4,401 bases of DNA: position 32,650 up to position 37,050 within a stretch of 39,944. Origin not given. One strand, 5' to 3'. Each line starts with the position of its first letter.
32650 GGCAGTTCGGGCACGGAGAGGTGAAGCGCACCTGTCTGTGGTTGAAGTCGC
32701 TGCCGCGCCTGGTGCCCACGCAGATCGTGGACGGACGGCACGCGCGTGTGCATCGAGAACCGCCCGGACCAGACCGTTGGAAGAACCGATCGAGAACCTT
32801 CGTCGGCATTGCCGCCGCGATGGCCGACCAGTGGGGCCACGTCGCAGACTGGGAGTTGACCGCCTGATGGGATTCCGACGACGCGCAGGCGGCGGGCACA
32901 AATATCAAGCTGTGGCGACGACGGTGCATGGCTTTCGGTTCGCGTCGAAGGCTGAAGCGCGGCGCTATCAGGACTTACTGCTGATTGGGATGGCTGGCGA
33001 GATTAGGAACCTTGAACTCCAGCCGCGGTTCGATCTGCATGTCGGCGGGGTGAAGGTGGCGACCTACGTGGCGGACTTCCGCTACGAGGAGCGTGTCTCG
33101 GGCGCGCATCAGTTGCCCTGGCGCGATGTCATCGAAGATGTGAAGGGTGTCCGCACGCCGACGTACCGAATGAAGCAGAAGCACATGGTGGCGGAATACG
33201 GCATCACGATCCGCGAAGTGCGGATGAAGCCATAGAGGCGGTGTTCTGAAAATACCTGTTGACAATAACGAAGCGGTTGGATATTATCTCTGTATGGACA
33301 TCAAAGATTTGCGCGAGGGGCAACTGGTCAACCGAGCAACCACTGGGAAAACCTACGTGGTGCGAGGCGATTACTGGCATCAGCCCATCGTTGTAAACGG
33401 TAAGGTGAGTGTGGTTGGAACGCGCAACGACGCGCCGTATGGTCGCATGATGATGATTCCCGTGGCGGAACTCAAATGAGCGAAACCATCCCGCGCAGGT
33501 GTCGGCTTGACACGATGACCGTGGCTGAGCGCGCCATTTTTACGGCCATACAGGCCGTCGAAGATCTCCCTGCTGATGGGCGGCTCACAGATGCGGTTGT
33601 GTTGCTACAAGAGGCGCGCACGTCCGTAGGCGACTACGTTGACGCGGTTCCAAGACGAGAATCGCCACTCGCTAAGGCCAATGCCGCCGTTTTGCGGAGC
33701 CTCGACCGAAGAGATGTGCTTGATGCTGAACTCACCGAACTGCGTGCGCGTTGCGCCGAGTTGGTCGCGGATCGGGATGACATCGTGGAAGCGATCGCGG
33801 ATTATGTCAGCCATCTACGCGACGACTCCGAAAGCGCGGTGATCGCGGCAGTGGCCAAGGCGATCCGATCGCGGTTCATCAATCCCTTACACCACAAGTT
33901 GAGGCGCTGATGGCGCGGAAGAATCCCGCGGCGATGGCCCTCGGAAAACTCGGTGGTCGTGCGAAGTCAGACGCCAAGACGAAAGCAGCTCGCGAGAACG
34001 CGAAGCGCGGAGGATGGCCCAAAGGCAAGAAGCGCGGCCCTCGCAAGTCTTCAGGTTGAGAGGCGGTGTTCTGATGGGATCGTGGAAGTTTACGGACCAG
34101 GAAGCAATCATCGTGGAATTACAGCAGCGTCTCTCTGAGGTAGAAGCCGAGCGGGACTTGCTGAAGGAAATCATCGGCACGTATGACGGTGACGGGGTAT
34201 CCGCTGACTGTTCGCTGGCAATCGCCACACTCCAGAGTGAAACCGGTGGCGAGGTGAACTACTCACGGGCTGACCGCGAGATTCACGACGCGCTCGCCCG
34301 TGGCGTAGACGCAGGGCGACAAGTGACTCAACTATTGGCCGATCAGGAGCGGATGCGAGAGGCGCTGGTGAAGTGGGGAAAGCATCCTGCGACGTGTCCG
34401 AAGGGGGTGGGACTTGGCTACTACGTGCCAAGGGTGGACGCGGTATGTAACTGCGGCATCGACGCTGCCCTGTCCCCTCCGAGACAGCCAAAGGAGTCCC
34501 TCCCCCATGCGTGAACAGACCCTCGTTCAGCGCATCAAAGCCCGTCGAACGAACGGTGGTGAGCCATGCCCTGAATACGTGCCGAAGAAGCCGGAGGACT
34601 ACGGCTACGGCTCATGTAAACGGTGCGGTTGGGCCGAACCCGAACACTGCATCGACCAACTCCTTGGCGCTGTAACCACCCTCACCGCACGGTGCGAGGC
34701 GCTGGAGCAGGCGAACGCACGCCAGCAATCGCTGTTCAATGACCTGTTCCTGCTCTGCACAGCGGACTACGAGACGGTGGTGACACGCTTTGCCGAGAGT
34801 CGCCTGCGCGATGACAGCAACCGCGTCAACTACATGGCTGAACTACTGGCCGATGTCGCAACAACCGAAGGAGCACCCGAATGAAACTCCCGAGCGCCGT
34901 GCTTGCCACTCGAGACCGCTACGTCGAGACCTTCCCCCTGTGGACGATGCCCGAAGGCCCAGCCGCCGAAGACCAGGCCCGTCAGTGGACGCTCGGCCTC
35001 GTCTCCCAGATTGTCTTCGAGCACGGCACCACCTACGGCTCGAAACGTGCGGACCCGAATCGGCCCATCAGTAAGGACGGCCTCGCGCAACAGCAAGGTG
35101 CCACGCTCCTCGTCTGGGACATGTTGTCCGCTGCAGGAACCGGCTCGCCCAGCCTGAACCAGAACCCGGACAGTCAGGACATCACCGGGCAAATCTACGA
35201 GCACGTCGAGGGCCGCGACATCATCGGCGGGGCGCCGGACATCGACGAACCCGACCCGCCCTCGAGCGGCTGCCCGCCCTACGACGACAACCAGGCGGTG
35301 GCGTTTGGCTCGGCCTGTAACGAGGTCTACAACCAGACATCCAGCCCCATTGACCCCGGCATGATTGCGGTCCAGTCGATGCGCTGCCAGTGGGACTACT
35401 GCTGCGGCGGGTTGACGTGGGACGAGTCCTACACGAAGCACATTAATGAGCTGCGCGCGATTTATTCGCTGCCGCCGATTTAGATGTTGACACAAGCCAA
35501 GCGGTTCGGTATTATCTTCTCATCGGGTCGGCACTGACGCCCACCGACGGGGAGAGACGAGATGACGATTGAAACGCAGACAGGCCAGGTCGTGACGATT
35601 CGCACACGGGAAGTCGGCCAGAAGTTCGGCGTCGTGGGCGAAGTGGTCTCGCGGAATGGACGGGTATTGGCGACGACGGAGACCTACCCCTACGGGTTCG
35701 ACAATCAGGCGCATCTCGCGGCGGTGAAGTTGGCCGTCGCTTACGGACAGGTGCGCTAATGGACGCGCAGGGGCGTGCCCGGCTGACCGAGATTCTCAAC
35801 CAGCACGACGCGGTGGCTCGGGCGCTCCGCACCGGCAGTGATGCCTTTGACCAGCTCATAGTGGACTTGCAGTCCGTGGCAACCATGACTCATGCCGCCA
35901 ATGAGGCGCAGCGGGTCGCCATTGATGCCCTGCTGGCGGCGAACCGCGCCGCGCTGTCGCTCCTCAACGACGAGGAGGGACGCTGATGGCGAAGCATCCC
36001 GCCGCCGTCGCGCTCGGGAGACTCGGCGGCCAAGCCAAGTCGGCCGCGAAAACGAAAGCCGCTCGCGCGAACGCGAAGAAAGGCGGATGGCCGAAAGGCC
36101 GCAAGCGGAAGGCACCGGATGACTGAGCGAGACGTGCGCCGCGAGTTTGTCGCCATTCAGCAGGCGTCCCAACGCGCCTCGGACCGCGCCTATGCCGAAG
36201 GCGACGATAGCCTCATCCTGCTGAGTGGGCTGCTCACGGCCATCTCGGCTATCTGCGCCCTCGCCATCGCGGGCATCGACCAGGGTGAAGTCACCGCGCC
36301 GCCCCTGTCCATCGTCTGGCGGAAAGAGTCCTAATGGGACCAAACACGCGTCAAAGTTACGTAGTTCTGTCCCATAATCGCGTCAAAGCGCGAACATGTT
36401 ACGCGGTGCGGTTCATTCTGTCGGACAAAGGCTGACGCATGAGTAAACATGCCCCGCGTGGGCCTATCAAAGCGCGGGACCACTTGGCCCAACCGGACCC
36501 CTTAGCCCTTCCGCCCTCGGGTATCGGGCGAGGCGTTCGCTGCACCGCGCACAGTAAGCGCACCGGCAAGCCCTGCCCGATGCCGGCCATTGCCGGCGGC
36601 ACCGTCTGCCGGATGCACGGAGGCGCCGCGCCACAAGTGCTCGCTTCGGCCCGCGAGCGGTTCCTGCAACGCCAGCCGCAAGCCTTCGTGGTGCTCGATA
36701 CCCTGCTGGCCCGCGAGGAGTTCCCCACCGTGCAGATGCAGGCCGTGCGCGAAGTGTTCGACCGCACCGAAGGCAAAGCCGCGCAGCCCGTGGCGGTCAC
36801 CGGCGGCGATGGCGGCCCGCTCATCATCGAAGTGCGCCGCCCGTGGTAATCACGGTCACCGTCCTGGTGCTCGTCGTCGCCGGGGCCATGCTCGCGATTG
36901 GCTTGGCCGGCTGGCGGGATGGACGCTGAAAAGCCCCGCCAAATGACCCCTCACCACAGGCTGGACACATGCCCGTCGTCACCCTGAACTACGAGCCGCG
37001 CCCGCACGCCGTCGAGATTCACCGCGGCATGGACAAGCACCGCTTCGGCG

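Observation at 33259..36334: Two accessory gene modules with near-identical consensus promoters and a paralogous small basic protein in each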

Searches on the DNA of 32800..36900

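Call 84: search_rna_families(source=window, start=32800, end=36900, threshold=evalue, max_evalue=1)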
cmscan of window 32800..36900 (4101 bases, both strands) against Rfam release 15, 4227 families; matches with E-value up to 1: 1.
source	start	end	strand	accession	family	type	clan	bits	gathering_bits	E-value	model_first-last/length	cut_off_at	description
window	33834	33875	+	RF01630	ceN40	Gene; snRNA; snoRNA; CD-box;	-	17.9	35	0.75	1-123/123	no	Nematode snoRNA ceN40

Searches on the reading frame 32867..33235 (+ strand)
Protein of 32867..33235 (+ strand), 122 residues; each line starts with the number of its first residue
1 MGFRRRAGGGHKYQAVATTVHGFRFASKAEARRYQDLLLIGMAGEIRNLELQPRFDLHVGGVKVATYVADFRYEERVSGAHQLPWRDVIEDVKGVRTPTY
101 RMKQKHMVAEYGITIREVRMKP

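Call 83: search_protein_families(library=pfam, proteins=[window:32867-33235:+], max_evalue=0.001)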
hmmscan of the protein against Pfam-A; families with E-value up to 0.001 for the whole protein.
window:32867-33235:+ (122 aa): 1 family
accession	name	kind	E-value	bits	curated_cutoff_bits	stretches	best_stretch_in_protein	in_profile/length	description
PF06356.17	DUF1064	-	5.9e-18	65.8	24.7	1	11-111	2-101/117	Protein of unknown function (DUF1064)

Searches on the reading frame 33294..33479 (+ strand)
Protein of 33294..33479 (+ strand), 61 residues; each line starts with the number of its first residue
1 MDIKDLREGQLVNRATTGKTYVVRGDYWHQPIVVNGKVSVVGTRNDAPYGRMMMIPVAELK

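Call 11: search_protein_families(library=pfam, proteins=[window:33294-33479:+], max_evalue=1)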
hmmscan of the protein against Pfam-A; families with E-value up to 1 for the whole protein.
window:33294-33479:+ (61 aa): 1 family
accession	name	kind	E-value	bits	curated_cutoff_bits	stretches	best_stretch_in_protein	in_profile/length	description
PF10618.14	Tail_tube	-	0.038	14.3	23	1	2-37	67-102/117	Phage tail tube protein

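Call 12: search_protein_families(library=phrogs, proteins=[window:33294-33479:+], max_evalue=1)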
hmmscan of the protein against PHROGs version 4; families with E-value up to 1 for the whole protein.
window:33294-33479:+ (61 aa): 1 family
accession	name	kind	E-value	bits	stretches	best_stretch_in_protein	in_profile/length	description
phrog_12538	-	unknown function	0.094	14.2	1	7-37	3-35/60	-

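Call 43: search_protein_families(library=ncbifam, proteins=[window:33294-33479:+], max_evalue=1)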
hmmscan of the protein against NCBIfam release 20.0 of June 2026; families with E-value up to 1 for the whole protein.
window:33294-33479:+ (61 aa): 0 families

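Call 82: search_protein_families(library=padloc, proteins=[window:33294-33479:+], max_evalue=0.1)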
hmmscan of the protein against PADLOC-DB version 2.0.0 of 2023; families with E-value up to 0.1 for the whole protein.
window:33294-33479:+ (61 aa): 0 families

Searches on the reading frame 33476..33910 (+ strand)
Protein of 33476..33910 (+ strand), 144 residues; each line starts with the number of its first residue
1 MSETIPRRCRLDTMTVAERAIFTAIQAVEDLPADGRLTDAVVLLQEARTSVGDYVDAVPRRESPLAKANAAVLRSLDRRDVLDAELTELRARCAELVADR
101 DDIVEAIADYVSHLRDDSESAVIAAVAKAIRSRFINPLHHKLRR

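Call 11: search_protein_families(library=pfam, proteins=[window:33476-33910:+], max_evalue=1)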
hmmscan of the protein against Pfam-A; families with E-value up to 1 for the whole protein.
window:33476-33910:+ (144 aa): 4 families
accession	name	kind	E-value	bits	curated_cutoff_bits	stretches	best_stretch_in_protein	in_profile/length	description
PF22564.2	HAAS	-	0.023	15.5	27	1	86-129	3-41/55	HAAS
PF14772.11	NYD-SP28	-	0.042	14.3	22.1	1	77-111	50-84/102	Sperm tail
PF09544.15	DUF2381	-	0.046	13.5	29.2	1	33-95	96-158/288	Protein of unknown function (DUF2381)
PF18602.6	Rap1a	-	0.1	13.5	27.7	1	82-134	36-88/90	Rap1a immunity proteins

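Call 12: search_protein_families(library=phrogs, proteins=[window:33476-33910:+], max_evalue=1)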
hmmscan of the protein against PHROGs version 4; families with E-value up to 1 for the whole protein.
window:33476-33910:+ (144 aa): 3 families
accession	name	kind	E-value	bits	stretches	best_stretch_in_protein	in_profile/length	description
phrog_16140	-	unknown function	0.11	12.2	1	39-140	43-141/426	-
phrog_24994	-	unknown function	0.14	13.6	1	73-112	55-90/123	-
phrog_3588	-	unknown function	0.16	13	1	29-118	49-138/181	-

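Call 43: search_protein_families(library=ncbifam, proteins=[window:33476-33910:+], max_evalue=1)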
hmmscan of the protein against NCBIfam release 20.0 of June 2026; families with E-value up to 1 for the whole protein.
window:33476-33910:+ (144 aa): 2 families
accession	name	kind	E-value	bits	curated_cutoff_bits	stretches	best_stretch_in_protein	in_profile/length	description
TIGR03917.1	Frankia_40_dom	paralog_domain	0.073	13.2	40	1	25-41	15-31/40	Frankia-40 domain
TIGR01552.1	phd_fam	subfamily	0.094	12.1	20.8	0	41-64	1-23/53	type II toxin-antitoxin system prevent-host-death family antitoxin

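Call 82: search_protein_families(library=padloc, proteins=[window:33476-33910:+], max_evalue=0.1)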
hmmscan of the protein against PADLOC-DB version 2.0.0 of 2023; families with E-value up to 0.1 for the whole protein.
window:33476-33910:+ (144 aa): 0 families
